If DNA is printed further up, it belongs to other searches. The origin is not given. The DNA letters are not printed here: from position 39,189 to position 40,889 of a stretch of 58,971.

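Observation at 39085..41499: AT-rich cassette of unknown function: small membrane peptide, coiled-coil polytopic membrane protein and vWA-like lipoprotein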

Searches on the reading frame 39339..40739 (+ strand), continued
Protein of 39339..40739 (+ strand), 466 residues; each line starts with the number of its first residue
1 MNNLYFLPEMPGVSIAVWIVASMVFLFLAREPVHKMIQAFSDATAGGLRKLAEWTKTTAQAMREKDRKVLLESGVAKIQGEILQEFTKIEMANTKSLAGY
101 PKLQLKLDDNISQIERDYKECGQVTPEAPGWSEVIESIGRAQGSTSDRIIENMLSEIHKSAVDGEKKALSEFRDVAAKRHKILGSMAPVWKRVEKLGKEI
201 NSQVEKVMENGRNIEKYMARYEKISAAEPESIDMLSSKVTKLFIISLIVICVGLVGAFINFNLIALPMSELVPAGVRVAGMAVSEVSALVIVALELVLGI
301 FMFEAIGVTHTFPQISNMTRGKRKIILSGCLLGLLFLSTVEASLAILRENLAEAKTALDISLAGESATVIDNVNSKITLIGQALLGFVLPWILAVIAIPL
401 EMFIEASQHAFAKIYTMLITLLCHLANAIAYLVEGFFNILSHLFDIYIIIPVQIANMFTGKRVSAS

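Call 55: search_protein_families(library=pfam, proteins=[L056:7284-7973:+, L059:7335-7970:+, L054:1101-2150:+], max_evalue=0.01)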
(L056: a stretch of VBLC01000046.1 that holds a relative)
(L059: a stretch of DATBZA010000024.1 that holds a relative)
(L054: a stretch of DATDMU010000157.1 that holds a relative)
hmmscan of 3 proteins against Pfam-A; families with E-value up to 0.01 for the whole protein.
L056:7284-7973:+ (230 aa): 9 families
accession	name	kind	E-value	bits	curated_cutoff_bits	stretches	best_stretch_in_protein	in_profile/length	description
PF14559.12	TPR_19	-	4.7e-10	40.1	25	2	155-197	10-52/68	Tetratricopeptide repeat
PF24575.1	TPR_Slam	-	5.5e-08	33.6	35.2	1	32-85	51-104/104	Surface lipoprotein assembly modifier, N-terminal TPR repeats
PF07719.23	TPR_2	-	4.3e-06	26.9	27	0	40-61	13-34/34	Tetratricopeptide repeat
PF13428.12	TPR_14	-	4.7e-06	27.2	23.5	0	33-67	6-40/44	Tetratricopeptide repeat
PF25064.1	ARM_TT21_5th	-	0.00058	20.6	27.8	0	37-90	10-63/117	TT21 fifth ARM repeats domain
PF13431.12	TPR_17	-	0.00061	20.3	24.4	0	51-82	2-33/34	Tetratricopeptide repeat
PF25068.1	ARM_TT21_4th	-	0.0047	17.7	30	0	45-87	16-57/153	Tetratricopeptide repeat protein 21 forth ARM domain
PF25058.1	ARM_TT21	-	0.0055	17.1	27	0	122-214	13-101/155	Tetratricopeptide repeat protein 21 ARM repeat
PF14561.12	TPR_20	-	0.0068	17.1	25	0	159-197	11-49/90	Tetratricopeptide repeat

L059:7335-7970:+ (212 aa): 13 families
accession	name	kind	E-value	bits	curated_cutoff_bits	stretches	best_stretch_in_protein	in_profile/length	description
PF14559.12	TPR_19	-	5.1e-10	40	25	1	136-178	10-52/68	Tetratricopeptide repeat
PF13428.12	TPR_14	-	1.7e-08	34.8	23.5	0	68-104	6-42/44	Tetratricopeptide repeat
PF24575.1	TPR_Slam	-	1.9e-08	35.1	35.2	1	13-66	51-104/104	Surface lipoprotein assembly modifier, N-terminal TPR repeats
PF25064.1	ARM_TT21_5th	-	2.9e-06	28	27.8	0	16-72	8-64/117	TT21 fifth ARM repeats domain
PF13431.12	TPR_17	-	1.3e-05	25.5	24.4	0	32-63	2-33/34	Tetratricopeptide repeat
PF13424.12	TPR_12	-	2.9e-05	24.6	30.1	1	47-92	7-54/77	Tetratricopeptide repeat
PF07719.23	TPR_2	-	3.4e-05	24.1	27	0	53-70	11-28/34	Tetratricopeptide repeat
PF13432.12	TPR_16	-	4.8e-05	24.1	32.7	0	48-73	2-27/65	Tetratricopeptide repeat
PF14561.12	TPR_20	-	0.00012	22.8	25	0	17-53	52-89/90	Tetratricopeptide repeat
PF13176.12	TPR_7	-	0.00061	20.1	27.9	0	157-174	5-22/36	Tetratricopeptide repeat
PF00515.34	TPR_1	-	0.0031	17.7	27.8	0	21-40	13-32/34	Tetratricopeptide repeat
PF13174.12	TPR_6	-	0.0052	17.8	26.3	0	123-149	7-32/33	Tetratricopeptide repeat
PF13374.12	TPR_10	-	0.0061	17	27.5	0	48-74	7-33/42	Tetratricopeptide repeat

L054:1101-2150:+ (350 aa): 1 family
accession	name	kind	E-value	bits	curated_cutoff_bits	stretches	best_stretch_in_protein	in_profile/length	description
PF03372.29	Exo_endo_phos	-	9.2e-30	104.4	24.5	1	83-318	1-225/225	Endonuclease/Exonuclease/phosphatase family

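Call 57: find_encoding_contigs(protein=P0379, flank=6000, max_places=2)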
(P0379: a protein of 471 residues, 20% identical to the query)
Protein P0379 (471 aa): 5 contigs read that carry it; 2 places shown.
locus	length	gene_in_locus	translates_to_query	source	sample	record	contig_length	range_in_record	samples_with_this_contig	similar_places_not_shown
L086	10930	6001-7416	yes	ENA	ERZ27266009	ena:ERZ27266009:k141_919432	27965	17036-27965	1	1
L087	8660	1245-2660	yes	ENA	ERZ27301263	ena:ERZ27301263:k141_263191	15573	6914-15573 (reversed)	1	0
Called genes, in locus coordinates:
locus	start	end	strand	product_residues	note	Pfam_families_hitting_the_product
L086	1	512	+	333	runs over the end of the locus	PF01636:APH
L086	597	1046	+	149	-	PF10116:Host_attach, PF18856:baeRF_family12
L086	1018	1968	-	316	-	PF00126:HTH_1, PF03466:LysR_substrate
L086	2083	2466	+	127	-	PF07291:MauE, PF07681:DoxX, PF13564:DoxX_2 (weak)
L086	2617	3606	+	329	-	PF13409:GST_N_2, PF00043:GST_C (weak), PF13410:GST_C_2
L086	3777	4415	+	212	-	PF01209:Ubie_methyltran, PF13489:Methyltransf_23, PF01135:PCMT (weak), PF07021:MetW, PF13847:Methyltransf_31, PF08241:Methyltransf_11, PF08242:Methyltransf_12, PF13649:Methyltransf_25, +1 more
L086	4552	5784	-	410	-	PF11871:DUF3391, PF13487:HD_5, PF01966:HD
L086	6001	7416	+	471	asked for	-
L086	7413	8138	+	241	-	-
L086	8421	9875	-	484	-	PF00749:tRNA-synt_1c, PF19269:Anticodon_2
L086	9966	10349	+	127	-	PF02482:Ribosomal_S30AE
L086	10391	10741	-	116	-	PF12840:HTH_20 (weak), PF12802:MarR_2 (weak), PF01638:HxlR (weak), PF01022:HTH_5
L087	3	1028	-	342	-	?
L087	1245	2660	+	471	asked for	-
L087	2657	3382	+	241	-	-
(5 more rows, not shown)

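Call 58: find_encoding_contigs(protein=P0301, flank=6000, max_places=2)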
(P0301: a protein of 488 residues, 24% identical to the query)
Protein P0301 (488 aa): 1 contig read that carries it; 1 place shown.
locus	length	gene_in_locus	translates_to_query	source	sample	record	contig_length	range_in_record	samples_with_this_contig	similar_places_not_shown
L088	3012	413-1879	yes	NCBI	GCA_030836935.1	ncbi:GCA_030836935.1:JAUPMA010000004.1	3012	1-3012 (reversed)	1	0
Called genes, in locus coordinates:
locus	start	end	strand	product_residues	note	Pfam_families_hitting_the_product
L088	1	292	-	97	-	PF03976:PPK2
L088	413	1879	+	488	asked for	-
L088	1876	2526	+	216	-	-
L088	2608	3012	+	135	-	PF04773:FecR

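Call 62: search_dna_similar(query=window:39339-40736:+, collection=plasmids, mode=protein, max_evalue=0.001, max_rows=15)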
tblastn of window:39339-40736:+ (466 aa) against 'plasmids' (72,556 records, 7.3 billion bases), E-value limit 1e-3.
No match.

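Call 64: search_dna_similar(query=window:39339-40736:+, collection=phages, mode=protein, max_evalue=0.001, max_rows=10)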
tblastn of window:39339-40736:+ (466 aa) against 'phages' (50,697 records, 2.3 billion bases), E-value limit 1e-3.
No match.

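Call 65: search_protein_families(library=phrogs, proteins=[window:39339-40736:+], max_evalue=0.01)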
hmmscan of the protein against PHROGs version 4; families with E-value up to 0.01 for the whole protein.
window:39339-40736:+ (466 aa): 0 families

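Call 68: fold_search(model_id=the predicted structure, library=viral)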
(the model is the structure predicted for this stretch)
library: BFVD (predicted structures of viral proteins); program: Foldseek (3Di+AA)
matches with E <= 10: 404; with E <= 0.001: 0
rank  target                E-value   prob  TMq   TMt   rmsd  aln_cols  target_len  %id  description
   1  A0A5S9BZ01            1.2e-02  0.66  0.14  0.07  42.3       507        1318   13  DNA repair exonuclease [Tenacibaculum phage PTm1]
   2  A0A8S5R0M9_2          3.1e-02  0.89  0.21  0.15  30.4       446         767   14  Chromosome segregation ATPase [Siphoviridae sp. ctyvQ1]
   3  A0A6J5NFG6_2          3.5e-02  0.63  0.17  0.09  39.6       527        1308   12  Phage tail tape measure protein [uncultured Caudovirales phage]
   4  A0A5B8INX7            4.8e-02  0.30  0.12  0.09  51.2       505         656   10  Uncharacterized protein [Mimiviridae sp. ChoanoV1]
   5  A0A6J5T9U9            7.6e-02  0.47  0.16  0.07  28.6       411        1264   15  Uncharacterized protein [uncultured Caudovirales phage]
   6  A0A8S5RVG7            9.5e-02  0.21  0.12  0.08  46.9       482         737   12  STRUCTURAL MAINTENANCE OF CHROMOSOMES PROTEIN [Siphoviridae sp. ctHip2]
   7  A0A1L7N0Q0            9.9e-02  0.15  0.11  0.06  47.5       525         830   14  Putative SbcC-ATPase [Ralstonia phage RP12]
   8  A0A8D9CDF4            1.1e-01  0.60  0.16  0.13  32.8       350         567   13  Endonuclease subunit [uncultured marine phage]
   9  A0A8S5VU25            1.1e-01  0.84  0.27  0.17  35.9       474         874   10  STRUCTURAL MAINTENANCE OF CHROMOSOMES PROTEIN [Ackermannviridae sp.]
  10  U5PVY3                1.1e-01  0.33  0.15  0.13  52.0       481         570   11  Structural protein [Acinetobacter phage Presley]
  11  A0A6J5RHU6            1.1e-01  0.18  0.11  0.07  45.7       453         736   11  ABC_ATPase domain containing protein [uncultured Caudovirales phage]
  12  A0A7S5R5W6            1.2e-01  0.30  0.13  0.08  47.9       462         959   12  (no name in the UniProt tables at hand)
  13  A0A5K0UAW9            1.2e-01  0.23  0.13  0.05  36.8       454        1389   14  DNA repair exonuclease [Yasminevirus sp. GU-2018]
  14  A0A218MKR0            1.3e-01  0.47  0.16  0.12  37.6       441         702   10  Putative recombination nuclease [uncultured virus]
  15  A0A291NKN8            1.6e-01  0.85  0.15  0.08  16.0       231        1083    9  Tail fiber protein [Salmonella phage SP01]
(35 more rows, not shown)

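Call 75: search_protein_families(library=ncbifam, alignment_id=A1, max_evalue=0.01)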
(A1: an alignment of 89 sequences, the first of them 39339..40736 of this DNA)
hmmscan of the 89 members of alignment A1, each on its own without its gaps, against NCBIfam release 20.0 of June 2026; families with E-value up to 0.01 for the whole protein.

A. member 1, window:39339-40736:+ (466 aa): 0 families

B. families by the number of members that match (of 89 scanned): 5 families
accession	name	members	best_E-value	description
TIGR04211.1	SH3_and_anchor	4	0.0037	TIGR04211 family SH3 domain-containing protein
TIGR04527.1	mycoplas_twoTM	2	0.0016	MG_279/MG_280 family protein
NF033885.1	conj_TraP_IncI1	1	0.0002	conjugal transfer protein TraP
NF001952.0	PRK00733.1-4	1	0.0062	sodium-translocating pyrophosphatase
NF003422.0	PRK04863.1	1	0.0067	chromosome partition protein MukB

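Call 92: find_encoding_contigs(protein=P0256, flank=5000, max_places=3)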
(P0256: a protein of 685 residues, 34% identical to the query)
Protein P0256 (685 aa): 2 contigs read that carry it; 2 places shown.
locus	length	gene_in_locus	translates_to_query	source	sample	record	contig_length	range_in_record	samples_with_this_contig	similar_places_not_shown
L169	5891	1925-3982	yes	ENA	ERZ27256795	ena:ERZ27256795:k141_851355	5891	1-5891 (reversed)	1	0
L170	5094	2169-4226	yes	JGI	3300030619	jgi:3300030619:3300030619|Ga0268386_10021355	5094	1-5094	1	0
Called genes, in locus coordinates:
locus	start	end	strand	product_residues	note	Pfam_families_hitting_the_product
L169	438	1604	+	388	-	PF03150:CCP_MauG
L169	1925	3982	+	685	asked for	-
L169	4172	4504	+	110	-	PF13463:HTH_27 (weak), PF03551:PadR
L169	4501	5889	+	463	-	?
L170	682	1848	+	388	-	PF03150:CCP_MauG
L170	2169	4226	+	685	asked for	-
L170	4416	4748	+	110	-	PF13463:HTH_27 (weak), PF03551:PadR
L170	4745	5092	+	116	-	?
